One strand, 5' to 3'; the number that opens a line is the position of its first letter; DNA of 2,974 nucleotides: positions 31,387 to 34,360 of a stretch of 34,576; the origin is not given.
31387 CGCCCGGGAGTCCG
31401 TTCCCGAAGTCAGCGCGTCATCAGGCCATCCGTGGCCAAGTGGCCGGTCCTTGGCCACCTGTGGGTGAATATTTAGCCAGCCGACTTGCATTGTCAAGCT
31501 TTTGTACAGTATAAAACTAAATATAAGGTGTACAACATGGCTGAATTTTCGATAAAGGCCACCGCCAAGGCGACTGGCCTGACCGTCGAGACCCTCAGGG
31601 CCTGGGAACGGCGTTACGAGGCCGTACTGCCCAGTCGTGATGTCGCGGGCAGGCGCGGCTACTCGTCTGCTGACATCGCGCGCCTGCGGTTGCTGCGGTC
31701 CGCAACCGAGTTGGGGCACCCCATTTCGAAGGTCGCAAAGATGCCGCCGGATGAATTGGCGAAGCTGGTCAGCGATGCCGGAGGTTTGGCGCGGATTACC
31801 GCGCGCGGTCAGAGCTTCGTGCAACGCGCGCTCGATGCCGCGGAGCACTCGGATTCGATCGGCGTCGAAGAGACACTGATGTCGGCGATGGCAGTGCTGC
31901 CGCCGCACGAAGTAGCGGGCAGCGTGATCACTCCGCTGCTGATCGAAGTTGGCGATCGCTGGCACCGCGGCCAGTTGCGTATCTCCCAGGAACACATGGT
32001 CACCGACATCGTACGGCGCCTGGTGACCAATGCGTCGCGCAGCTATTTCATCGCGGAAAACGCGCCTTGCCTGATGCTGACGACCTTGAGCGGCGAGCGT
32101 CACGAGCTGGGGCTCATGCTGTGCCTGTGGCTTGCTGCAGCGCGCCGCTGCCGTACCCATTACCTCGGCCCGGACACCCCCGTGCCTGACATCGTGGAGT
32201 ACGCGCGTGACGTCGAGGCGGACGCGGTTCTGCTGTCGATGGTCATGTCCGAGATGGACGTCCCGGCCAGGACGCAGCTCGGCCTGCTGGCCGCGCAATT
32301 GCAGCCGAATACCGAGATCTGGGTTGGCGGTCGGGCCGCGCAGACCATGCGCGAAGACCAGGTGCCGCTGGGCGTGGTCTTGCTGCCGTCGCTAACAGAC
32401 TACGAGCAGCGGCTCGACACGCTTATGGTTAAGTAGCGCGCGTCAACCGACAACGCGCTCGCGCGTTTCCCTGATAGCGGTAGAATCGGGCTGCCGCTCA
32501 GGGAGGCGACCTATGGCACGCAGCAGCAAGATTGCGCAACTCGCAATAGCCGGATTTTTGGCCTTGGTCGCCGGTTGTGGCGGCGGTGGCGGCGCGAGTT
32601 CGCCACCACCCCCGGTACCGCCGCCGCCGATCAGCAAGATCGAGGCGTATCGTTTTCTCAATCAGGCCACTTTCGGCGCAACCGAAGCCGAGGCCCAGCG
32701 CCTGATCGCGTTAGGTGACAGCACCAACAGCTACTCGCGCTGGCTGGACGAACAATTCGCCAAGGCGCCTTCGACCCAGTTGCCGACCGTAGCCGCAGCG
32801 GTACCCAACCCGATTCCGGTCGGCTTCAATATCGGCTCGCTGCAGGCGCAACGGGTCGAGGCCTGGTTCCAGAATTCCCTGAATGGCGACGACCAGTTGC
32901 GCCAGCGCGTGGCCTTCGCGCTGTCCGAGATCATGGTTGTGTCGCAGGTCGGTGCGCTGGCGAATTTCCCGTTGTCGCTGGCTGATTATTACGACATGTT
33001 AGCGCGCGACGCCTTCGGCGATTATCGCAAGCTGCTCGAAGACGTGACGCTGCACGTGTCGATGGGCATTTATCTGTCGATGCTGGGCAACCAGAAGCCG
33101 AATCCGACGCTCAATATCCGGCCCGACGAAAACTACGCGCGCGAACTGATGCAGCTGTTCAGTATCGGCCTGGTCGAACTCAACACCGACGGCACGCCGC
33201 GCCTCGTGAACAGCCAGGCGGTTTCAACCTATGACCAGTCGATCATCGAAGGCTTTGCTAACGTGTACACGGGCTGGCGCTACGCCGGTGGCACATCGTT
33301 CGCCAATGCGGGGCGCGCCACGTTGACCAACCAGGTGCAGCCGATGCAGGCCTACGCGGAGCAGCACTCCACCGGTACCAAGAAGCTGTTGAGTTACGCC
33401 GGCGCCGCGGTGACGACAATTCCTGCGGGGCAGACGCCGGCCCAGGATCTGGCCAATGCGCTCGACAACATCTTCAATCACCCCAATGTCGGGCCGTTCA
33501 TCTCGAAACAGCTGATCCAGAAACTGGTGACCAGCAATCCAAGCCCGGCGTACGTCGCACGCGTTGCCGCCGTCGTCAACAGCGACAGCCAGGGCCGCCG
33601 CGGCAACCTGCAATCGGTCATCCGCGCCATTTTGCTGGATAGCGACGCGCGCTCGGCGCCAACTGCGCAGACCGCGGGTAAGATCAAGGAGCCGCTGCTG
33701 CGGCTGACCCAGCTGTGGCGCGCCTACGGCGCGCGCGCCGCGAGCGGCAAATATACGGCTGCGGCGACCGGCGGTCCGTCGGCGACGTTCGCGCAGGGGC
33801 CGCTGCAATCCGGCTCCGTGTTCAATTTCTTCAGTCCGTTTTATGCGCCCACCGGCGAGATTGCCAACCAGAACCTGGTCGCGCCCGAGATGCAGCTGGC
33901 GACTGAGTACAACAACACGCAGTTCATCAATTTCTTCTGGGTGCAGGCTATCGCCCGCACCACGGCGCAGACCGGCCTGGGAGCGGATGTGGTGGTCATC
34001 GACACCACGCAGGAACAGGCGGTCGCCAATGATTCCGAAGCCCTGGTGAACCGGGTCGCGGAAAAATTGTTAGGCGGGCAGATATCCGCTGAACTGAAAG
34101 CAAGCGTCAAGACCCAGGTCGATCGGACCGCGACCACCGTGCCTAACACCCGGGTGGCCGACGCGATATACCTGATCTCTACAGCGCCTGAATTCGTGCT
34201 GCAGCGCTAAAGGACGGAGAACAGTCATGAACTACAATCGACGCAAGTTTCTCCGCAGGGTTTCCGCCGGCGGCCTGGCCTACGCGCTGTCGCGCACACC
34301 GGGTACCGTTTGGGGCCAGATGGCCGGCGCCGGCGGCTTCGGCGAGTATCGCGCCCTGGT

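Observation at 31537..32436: CarH/LitR-type light- and AdoCbl-sensing regulator, not linked to carotenoid or photolyase genes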

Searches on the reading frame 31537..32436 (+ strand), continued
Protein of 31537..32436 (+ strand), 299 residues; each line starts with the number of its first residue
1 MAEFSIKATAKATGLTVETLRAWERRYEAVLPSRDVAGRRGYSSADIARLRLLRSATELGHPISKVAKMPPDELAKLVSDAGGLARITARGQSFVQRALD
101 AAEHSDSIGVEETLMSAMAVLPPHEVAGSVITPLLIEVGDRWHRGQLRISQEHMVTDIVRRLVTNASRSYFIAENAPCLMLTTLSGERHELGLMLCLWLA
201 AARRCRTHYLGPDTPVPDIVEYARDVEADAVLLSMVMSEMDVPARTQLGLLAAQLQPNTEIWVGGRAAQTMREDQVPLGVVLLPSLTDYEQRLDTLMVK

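Call 52: fold_search(model_id=the predicted structure, library=pdb)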
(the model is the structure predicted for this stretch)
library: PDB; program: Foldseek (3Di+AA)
matches with E <= 10: 1545; with E <= 0.001: 105
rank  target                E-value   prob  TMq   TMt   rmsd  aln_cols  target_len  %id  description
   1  5c8f                  1.1e-15  1.00  0.48  0.52  14.3       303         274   27  Crystal structure of light-exposed full-length Thermus thermophilus CarH bound to cobalamin (released 2015-09-30)
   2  5c8d_D                1.2e-15  1.00  0.57  0.62  12.7       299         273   28  Crystal structure of full-length Thermus thermophilus CarH bound to adenosylcobalamin (dark state) (released 2015-09-30)
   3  5c8d_E                1.4e-15  1.00  0.56  0.60  12.6       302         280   28  Crystal structure of full-length Thermus thermophilus CarH bound to adenosylcobalamin (dark state) (released 2015-09-30)
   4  5c8e_A                2.2e-15  1.00  0.57  0.62  11.3       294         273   28  Crystal structure of Thermus thermophilus CarH bound to adenosylcobalamin and a 26-bp DNA segment (released 2015-09-30)
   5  5c8e_G                3.5e-15  1.00  0.57  0.60  12.8       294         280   28  Crystal structure of Thermus thermophilus CarH bound to adenosylcobalamin and a 26-bp DNA segment (released 2015-09-30)
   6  5c8e_C                4.7e-15  1.00  0.57  0.61  12.6       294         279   28  Crystal structure of Thermus thermophilus CarH bound to adenosylcobalamin and a 26-bp DNA segment (released 2015-09-30)
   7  5c8e_E                6.8e-15  1.00  0.58  0.63  11.5       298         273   28  Crystal structure of Thermus thermophilus CarH bound to adenosylcobalamin and a 26-bp DNA segment (released 2015-09-30)
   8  5c8e_B                8.8e-15  1.00  0.58  0.63  11.3       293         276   29  Crystal structure of Thermus thermophilus CarH bound to adenosylcobalamin and a 26-bp DNA segment (released 2015-09-30)
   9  5c8d_H                1.3e-14  1.00  0.61  0.65  10.3       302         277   27  Crystal structure of full-length Thermus thermophilus CarH bound to adenosylcobalamin (dark state) (released 2015-09-30)
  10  5c8d_F                1.3e-14  1.00  0.60  0.66   9.8       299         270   28  Crystal structure of full-length Thermus thermophilus CarH bound to adenosylcobalamin (dark state) (released 2015-09-30)
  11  5c8d_G                1.2e-13  1.00  0.57  0.65  11.8       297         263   28  Crystal structure of full-length Thermus thermophilus CarH bound to adenosylcobalamin (dark state) (released 2015-09-30)
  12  5c8e_F                1.6e-13  1.00  0.61  0.67   9.7       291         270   29  Crystal structure of Thermus thermophilus CarH bound to adenosylcobalamin and a 26-bp DNA segment (released 2015-09-30)
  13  8c31_D                3.7e-11  1.00  0.55  0.81   2.9       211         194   27  Dark state 1.8 Angstrom crystal structure of cobalamin binding domain belonging to a light-dependent transcription reg (released 2023-08-16)
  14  8c35_A                4.3e-11  1.00  0.55  0.82   2.9       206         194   27  Dark state 2.1 Angstrom crystal structure of H132A variant of cobalamin binding domain belonging to a light-dependent  (released 2023-08-16)
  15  8c36_B                5.3e-11  1.00  0.54  0.79   3.1       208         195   27  Light-adapted 2.0 Angstrom crystal structure of H132A variant of cobalamin binding domain belonging to a light-depende (released 2023-08-16)
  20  3whp                  8.9e-11  1.00  0.50  0.72   3.9       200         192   30  Crystal structure of the C-terminal domain of Themus thermophilus LitR in complex with cobalamin (released 2014-09-03)
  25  5c8d_A                1.2e-10  1.00  0.56  0.75  10.1       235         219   26  Crystal structure of full-length Thermus thermophilus CarH bound to adenosylcobalamin (dark state) (released 2015-09-30)
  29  5c8d_C                1.3e-10  1.00  0.56  0.73   9.4       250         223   26  Crystal structure of full-length Thermus thermophilus CarH bound to adenosylcobalamin (dark state) (released 2015-09-30)
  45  5c8d_B                3.6e-10  1.00  0.57  0.76   7.6       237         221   25  Crystal structure of full-length Thermus thermophilus CarH bound to adenosylcobalamin (dark state) (released 2015-09-30)
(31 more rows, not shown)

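Call 85: search_protein_representatives(protein=window:31537-32436:+)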
Query: 299 residues. Proteins with E-value up to 0.001 (for the whole library): 12119; up to 1e-10: 5263; up to 1e-30: 931. The best 150 are listed.
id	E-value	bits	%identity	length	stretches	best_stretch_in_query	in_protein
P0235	8.8e-91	320.5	52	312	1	2-297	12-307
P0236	1.3e-63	231.3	42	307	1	2-297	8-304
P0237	4.8e-63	229.5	44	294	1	4-296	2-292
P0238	1.8e-62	227.6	43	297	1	4-296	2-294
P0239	9.2e-61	222.0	41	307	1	3-293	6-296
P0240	2.0e-60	220.9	41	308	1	3-275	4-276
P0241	6.3e-60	219.3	40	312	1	3-297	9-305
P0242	9.8e-55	202.2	38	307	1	2-296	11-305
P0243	5.7e-54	199.7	35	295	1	4-293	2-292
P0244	6.1e-54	199.6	35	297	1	4-295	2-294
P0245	7.8e-54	199.3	40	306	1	1-293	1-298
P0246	1.1e-53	198.8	35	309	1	4-295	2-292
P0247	3.0e-53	197.3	39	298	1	5-292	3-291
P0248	1.2e-52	195.3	39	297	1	4-281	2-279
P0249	1.8e-52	194.8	40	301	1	4-297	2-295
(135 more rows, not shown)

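Call 87: find_encoding_contigs(protein=P0001, flank=3000, max_places=4)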
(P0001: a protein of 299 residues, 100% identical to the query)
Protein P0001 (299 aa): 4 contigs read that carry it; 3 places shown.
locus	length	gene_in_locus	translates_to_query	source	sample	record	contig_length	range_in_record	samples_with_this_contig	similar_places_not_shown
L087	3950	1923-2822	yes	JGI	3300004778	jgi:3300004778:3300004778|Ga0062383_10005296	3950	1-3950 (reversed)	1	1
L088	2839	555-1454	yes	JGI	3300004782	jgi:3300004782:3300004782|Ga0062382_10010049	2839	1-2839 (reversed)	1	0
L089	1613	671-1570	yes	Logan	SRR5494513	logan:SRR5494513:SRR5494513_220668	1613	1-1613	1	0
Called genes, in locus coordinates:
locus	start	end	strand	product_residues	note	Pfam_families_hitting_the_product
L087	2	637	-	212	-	?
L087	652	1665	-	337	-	PF01717:Meth_synt_2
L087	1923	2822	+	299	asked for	PF13411:MerR_1, PF02607:B12-binding_2, PF02310:B12-binding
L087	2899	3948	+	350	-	?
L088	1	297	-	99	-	?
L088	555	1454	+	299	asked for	PF13411:MerR_1, PF02607:B12-binding_2, PF02310:B12-binding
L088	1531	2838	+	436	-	?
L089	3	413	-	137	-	?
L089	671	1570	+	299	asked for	PF13411:MerR_1, PF02607:B12-binding_2, PF02310:B12-binding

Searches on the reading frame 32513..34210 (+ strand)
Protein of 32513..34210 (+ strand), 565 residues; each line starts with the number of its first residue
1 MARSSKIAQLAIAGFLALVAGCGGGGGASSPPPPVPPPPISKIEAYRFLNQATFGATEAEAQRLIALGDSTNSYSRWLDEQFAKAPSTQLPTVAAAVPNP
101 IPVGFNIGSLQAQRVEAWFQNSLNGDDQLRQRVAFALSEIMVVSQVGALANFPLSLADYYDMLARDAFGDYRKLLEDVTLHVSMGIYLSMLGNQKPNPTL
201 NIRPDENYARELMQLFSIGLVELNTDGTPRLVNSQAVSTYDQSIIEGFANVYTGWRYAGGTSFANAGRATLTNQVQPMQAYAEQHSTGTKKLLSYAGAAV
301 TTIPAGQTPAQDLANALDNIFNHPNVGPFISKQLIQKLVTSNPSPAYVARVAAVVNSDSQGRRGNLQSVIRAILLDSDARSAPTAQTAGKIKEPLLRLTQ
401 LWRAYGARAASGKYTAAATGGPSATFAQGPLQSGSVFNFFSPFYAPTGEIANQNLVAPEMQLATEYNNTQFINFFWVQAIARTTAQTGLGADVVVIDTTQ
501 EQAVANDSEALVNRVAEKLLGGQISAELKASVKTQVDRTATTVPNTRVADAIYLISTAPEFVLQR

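Call 7: search_protein_families(library=pfam, proteins=[window:32513-34210:+], max_evalue=0.001)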
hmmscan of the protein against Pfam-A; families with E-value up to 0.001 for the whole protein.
window:32513-34210:+ (565 aa): 1 family
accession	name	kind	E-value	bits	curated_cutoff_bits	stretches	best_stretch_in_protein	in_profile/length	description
PF08811.16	DUF1800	-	1.5e-80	271.9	26.1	1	47-562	1-418/419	Protein of unknown function (DUF1800)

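Call 23: search_protein_families(library=ncbifam, proteins=[window:32513-34210:+], max_evalue=0.001)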
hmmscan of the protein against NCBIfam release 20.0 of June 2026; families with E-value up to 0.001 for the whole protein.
window:32513-34210:+ (565 aa): 0 families
